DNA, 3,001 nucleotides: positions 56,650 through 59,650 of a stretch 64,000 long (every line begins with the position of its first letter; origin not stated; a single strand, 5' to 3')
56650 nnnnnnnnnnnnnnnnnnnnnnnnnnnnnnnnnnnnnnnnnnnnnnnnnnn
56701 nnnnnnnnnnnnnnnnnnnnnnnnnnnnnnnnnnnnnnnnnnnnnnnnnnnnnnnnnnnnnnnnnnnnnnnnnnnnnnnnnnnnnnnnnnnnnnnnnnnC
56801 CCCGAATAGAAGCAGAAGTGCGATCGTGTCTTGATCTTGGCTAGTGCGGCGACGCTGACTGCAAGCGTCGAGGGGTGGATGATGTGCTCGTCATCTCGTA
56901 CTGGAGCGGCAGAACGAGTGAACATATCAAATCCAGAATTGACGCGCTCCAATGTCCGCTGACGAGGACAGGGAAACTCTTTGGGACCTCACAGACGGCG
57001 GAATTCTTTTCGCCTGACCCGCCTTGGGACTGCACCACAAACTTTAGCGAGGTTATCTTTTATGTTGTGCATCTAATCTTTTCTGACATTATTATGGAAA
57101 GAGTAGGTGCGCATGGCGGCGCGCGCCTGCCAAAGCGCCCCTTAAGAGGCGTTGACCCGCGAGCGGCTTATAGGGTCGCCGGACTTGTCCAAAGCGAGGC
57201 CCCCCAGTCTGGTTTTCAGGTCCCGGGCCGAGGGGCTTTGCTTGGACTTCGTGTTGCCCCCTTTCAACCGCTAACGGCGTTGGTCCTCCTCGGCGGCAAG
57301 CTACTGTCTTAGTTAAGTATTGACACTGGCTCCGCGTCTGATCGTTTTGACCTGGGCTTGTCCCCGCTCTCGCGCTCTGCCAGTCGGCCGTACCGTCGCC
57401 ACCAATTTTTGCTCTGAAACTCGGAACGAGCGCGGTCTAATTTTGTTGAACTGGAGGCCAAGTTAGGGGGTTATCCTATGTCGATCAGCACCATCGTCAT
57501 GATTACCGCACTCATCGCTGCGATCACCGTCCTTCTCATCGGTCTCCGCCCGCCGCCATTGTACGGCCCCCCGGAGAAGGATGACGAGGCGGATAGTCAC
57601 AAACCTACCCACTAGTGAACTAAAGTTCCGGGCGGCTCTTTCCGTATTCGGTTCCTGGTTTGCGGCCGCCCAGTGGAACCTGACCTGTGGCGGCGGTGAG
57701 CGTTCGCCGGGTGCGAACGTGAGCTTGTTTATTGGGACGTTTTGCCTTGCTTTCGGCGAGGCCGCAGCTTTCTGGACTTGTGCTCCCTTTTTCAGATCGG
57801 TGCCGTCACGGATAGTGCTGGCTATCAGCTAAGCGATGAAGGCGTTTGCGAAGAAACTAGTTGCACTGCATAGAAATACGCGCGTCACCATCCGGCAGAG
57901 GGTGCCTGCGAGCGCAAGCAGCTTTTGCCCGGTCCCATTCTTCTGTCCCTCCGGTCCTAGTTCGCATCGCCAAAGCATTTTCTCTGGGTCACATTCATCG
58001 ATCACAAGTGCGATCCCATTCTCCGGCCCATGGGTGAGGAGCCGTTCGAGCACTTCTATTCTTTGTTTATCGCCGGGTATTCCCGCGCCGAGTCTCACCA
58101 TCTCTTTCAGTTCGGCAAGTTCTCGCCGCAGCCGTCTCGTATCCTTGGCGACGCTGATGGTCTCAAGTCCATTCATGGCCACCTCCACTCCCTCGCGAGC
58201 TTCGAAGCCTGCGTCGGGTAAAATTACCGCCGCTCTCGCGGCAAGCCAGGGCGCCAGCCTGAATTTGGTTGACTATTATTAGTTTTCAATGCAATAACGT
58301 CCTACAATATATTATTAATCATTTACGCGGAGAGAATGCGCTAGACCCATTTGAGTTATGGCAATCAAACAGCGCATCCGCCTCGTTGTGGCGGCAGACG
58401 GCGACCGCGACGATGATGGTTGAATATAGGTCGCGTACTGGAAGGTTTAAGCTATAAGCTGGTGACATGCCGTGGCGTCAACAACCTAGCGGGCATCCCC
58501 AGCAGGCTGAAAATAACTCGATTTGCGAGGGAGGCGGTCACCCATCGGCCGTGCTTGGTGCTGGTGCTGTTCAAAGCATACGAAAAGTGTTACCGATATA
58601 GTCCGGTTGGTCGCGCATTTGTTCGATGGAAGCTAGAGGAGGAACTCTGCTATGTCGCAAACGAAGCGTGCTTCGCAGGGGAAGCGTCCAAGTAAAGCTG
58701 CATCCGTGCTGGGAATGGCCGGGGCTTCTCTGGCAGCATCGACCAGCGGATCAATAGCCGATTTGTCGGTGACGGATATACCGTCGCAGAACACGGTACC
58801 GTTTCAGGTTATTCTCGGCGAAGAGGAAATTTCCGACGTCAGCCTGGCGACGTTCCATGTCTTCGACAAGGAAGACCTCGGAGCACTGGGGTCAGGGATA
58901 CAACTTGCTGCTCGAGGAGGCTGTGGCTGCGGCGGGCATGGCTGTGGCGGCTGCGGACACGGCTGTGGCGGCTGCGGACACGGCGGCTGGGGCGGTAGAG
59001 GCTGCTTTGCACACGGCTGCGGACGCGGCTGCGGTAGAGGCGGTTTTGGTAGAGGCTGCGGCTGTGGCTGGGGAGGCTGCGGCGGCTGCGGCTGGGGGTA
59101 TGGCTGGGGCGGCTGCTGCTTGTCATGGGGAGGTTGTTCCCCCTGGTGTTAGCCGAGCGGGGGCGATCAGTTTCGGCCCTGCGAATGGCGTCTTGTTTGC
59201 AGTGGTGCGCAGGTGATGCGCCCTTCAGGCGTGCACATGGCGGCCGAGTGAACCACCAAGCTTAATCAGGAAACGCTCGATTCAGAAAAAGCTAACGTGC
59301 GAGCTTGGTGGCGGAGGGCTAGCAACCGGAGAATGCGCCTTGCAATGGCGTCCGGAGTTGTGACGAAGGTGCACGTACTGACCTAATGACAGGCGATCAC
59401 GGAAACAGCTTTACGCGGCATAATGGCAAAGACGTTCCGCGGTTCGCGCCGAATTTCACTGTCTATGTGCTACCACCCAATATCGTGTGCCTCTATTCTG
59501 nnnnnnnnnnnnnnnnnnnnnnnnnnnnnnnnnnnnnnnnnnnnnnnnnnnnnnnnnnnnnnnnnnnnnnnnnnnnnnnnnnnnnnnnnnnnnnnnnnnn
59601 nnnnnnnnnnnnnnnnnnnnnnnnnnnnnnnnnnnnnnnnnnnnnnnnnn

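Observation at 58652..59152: Precursor peptide is unusual: a 90-aa leader with a signal-like N-terminus and a 76-aa core of 17 Cys, ~50% Gly, 6 Trp, 4 His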

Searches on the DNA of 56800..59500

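Call 23: search_rna_families(source=window, start=56800, end=59500, threshold=evalue, max_evalue=1)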
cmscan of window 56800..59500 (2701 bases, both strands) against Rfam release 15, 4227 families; matches with E-value up to 1: 0.
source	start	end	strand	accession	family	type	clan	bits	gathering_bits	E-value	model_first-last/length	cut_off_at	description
